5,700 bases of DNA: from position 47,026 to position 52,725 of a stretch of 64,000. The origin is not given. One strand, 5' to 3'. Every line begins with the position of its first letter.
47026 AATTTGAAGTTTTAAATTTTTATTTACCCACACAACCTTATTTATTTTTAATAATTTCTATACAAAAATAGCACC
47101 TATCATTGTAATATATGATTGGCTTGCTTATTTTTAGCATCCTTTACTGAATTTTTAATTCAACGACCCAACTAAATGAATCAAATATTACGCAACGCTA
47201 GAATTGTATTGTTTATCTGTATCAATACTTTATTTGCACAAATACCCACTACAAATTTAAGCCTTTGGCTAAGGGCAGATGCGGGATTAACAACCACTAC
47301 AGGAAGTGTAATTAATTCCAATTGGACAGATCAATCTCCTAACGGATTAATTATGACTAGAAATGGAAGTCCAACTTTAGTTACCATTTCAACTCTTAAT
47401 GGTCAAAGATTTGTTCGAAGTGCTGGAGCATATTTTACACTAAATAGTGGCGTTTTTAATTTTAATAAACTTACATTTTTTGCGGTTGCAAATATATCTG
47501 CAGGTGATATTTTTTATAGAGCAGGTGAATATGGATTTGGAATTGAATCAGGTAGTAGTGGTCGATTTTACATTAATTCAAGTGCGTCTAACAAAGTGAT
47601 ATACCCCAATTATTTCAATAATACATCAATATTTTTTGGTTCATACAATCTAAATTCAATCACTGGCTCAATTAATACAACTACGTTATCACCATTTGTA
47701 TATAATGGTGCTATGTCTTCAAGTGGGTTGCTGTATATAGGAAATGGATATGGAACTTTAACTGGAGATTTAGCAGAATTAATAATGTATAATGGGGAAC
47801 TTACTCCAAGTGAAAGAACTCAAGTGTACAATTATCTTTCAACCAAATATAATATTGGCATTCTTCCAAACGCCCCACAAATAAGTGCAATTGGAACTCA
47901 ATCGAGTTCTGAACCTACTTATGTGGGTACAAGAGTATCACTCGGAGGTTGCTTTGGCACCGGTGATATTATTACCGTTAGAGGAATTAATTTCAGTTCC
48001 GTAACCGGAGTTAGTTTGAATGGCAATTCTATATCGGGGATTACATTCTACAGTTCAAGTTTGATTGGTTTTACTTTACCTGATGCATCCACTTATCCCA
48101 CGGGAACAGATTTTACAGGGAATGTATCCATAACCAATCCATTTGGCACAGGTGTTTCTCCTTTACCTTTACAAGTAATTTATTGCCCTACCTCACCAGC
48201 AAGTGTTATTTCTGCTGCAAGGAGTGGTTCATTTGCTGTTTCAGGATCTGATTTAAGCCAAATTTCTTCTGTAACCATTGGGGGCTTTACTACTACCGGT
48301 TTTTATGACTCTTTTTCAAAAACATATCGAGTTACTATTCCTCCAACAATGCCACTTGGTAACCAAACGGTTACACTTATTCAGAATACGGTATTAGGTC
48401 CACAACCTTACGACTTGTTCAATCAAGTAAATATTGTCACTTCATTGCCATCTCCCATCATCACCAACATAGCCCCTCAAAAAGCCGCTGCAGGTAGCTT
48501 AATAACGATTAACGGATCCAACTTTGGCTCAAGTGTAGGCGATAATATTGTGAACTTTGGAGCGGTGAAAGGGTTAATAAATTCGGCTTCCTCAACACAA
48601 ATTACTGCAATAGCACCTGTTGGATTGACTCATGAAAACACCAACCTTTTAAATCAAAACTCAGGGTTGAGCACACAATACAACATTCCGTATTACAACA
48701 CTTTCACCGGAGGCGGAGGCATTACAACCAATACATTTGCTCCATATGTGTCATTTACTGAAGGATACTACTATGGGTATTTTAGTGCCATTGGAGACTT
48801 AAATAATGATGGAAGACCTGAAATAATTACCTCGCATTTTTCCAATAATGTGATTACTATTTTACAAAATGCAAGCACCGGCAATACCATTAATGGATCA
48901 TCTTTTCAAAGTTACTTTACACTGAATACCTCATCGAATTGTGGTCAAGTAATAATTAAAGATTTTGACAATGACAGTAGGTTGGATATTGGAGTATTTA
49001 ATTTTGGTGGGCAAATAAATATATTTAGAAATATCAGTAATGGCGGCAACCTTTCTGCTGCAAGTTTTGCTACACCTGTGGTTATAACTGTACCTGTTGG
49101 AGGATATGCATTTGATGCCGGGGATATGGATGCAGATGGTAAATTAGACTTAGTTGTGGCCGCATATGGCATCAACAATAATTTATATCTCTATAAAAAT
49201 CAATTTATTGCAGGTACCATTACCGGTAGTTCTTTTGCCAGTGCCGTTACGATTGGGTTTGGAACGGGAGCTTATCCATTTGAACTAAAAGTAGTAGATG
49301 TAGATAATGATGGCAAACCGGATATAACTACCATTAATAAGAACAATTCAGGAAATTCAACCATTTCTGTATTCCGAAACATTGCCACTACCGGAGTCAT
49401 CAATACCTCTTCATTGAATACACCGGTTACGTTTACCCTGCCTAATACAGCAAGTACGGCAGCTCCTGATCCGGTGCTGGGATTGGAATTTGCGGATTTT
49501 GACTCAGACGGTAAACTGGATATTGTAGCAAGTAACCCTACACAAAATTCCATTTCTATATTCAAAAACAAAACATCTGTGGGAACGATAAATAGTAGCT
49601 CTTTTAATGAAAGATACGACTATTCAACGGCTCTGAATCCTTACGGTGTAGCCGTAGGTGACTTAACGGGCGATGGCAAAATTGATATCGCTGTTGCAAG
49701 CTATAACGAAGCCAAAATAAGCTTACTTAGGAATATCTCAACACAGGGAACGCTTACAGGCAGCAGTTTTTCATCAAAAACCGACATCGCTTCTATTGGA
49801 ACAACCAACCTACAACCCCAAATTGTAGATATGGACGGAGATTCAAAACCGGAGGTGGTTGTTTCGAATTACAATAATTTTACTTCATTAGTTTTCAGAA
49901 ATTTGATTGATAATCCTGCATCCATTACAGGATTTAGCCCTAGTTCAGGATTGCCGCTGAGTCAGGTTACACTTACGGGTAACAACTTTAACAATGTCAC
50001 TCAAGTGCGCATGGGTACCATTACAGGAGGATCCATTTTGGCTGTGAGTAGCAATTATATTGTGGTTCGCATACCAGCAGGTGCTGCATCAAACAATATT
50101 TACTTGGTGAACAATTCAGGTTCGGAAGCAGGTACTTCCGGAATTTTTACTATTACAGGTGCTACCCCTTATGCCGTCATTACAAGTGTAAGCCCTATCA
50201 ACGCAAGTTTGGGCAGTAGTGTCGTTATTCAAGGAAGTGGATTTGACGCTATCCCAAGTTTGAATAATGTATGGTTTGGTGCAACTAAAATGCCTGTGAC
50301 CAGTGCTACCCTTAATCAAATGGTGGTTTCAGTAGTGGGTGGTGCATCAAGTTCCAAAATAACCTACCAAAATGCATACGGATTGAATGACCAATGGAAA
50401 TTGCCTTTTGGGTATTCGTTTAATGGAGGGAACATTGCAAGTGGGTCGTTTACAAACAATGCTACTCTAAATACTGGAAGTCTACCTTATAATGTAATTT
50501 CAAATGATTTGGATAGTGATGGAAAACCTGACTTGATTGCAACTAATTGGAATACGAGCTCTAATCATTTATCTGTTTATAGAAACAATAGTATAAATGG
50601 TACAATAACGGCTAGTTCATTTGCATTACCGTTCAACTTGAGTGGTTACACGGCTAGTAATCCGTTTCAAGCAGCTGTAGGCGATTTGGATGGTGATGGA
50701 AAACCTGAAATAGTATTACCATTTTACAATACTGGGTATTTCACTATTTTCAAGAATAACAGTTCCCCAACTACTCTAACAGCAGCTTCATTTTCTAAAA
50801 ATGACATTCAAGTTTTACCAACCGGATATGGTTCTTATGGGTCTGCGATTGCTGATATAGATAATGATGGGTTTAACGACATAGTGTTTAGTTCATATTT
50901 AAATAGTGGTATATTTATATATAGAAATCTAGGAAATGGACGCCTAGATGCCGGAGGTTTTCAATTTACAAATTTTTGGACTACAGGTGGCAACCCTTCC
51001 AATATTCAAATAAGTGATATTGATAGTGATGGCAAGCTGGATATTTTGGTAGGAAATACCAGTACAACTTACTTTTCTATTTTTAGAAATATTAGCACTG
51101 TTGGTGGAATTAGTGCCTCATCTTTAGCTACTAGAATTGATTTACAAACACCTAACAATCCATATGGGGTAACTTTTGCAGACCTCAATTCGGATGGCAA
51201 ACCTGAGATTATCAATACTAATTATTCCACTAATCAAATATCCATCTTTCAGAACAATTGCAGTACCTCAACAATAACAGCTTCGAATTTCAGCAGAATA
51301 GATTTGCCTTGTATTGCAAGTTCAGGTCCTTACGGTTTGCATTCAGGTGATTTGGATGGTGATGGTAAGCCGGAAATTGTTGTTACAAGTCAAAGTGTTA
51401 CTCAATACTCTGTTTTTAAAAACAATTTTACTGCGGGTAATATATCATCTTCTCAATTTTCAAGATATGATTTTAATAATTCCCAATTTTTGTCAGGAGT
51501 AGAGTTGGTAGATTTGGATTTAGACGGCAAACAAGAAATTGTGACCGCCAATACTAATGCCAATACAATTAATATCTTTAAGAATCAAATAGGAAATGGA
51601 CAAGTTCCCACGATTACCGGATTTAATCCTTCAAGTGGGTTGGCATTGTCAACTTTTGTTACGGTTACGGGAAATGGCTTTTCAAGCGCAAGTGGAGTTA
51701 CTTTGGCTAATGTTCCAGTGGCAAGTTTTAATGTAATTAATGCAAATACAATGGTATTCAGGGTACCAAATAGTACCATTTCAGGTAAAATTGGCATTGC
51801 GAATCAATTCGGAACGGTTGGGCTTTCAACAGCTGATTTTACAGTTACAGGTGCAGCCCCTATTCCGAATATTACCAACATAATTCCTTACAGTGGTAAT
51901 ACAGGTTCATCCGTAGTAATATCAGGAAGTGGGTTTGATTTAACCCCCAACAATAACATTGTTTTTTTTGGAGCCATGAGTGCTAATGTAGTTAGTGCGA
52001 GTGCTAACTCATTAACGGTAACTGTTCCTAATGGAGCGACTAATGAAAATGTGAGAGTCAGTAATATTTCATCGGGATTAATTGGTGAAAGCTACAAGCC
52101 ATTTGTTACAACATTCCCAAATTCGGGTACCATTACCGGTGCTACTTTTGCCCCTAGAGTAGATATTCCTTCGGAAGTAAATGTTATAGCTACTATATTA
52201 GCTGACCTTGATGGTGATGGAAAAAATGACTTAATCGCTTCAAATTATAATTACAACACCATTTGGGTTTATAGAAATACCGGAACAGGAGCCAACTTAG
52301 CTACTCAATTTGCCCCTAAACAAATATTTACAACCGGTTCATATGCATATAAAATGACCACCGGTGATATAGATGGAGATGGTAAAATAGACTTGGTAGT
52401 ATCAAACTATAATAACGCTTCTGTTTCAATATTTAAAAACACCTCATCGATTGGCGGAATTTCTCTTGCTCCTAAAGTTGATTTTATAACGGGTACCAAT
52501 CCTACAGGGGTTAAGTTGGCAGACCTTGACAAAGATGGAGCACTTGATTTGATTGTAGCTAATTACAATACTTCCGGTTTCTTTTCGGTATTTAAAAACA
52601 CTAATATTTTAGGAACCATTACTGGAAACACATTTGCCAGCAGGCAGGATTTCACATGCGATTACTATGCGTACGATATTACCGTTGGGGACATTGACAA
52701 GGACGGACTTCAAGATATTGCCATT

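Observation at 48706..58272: Six consecutive 7-bladed FG-GAP/VCBS (integrin-alpha-like) propellers in one polypeptide, with a regular 1.67-kb period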

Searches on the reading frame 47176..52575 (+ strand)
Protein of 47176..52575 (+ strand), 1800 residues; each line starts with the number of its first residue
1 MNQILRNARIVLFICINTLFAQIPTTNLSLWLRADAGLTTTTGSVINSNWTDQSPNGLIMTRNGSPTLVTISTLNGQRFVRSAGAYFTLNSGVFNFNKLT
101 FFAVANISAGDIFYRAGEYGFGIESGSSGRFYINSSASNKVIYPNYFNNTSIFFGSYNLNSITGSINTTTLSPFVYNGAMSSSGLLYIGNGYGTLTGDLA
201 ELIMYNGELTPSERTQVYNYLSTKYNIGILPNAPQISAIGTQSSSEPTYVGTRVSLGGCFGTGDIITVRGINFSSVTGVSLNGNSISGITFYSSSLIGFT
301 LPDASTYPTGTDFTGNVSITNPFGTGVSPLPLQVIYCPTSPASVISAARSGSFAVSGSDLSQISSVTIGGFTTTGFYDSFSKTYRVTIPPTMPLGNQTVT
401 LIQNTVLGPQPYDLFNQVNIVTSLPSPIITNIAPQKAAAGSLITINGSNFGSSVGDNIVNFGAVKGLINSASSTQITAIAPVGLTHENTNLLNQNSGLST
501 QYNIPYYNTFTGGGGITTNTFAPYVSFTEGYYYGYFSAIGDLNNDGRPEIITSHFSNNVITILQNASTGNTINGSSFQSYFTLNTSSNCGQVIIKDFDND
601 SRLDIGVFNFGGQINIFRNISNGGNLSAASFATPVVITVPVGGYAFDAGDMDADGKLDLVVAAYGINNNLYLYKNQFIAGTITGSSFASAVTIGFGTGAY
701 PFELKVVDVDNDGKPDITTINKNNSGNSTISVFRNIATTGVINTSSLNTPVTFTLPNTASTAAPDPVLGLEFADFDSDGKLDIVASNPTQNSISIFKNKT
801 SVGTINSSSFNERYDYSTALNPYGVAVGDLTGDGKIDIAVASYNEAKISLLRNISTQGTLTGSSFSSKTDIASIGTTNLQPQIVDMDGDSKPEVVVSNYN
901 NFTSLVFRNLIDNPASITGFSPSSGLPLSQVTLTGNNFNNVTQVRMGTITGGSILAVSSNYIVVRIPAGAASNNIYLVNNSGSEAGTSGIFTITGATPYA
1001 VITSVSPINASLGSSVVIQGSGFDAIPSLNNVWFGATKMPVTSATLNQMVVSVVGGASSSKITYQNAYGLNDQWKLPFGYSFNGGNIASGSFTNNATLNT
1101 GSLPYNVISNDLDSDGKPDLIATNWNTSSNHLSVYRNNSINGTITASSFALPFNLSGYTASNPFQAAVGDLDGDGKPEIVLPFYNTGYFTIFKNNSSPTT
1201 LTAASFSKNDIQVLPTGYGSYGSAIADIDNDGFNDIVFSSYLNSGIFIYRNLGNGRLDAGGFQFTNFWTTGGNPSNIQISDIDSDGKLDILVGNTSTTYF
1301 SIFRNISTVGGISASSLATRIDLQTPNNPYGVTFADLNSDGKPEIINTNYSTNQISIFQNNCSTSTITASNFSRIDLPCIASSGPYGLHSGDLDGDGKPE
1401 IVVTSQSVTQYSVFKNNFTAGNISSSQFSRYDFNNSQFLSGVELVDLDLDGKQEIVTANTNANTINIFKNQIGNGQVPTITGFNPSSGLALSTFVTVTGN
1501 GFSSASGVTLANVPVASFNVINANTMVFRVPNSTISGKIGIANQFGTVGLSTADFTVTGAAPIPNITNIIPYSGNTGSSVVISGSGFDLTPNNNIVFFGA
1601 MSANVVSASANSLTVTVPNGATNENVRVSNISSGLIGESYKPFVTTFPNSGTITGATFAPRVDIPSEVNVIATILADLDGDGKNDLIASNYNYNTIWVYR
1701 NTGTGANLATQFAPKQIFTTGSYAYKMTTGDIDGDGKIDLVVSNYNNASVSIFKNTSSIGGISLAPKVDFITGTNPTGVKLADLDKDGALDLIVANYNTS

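Call 5: search_protein_families(library=pfam, proteins=[window:47176-52575:+], max_evalue=0.01)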
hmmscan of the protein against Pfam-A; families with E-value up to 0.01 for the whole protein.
window:47176-52575:+ (1800 aa): 7 families
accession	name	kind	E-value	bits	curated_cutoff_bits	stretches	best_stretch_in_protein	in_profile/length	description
PF13517.12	FG-GAP_3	-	8.4e-86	283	26.9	12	1677-1742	1-61/61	FG-GAP-like repeat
PF01839.29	FG-GAP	-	4.5e-59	196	22.1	6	1386-1408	3-25/37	FG-GAP repeat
PF01833.30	TIG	-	2.4e-29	101.6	20.9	5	1564-1630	1-68/84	IPT/TIG domain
PF12256.14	TcdB_toxin_midN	-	1.7e-11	44.2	24.8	0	746-793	5-53/181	Insecticide toxin TcdB middle/N-terminal region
PF16743.10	PliI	-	3e-07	30.6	27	0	1332-1351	62-81/123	Periplasmic lysozyme inhibitor of I-type lysozyme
PF20144.5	TIG_SUH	-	9.7e-07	29.3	24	0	1572-1621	10-56/94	TIG domain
PF14779.12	BBS1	-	0.00027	20.9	27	0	1727-1764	19-60/254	Ciliary BBSome complex subunit 1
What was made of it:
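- Checked: Pfam agrees: FG-GAP_3 at E 8e-86 and 5e-132, FG-GAP at 5e-59 and 6e-84, TIG at 2e-29 and 2e-18 (call 5).
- Pfam FG-GAP_3, FG-GAP and TIG, all far above their cutoffs (call 5). The TcdB_toxin_midN hits have no independently significant stretch and lie over FG-GAP blades (call 5).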

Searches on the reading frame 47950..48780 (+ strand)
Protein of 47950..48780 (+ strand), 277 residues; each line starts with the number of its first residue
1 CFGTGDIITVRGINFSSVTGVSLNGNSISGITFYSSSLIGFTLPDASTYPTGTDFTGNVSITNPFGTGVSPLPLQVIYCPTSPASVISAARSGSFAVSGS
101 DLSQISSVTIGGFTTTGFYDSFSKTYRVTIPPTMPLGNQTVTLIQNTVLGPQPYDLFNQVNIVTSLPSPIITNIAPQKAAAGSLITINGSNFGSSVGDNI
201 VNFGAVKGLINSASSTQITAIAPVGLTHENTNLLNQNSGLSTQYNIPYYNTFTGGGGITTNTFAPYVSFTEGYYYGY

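Call 31: search_protein_families(library=pfam, proteins=[window:47950-48780:+], max_evalue=0.01)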
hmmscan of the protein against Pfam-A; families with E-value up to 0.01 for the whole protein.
window:47950-48780:+ (277 aa): 1 family
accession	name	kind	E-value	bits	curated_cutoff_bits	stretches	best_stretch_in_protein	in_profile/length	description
PF01833.30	TIG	-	9.1e-14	51.7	20.9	1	169-243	1-73/84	IPT/TIG domain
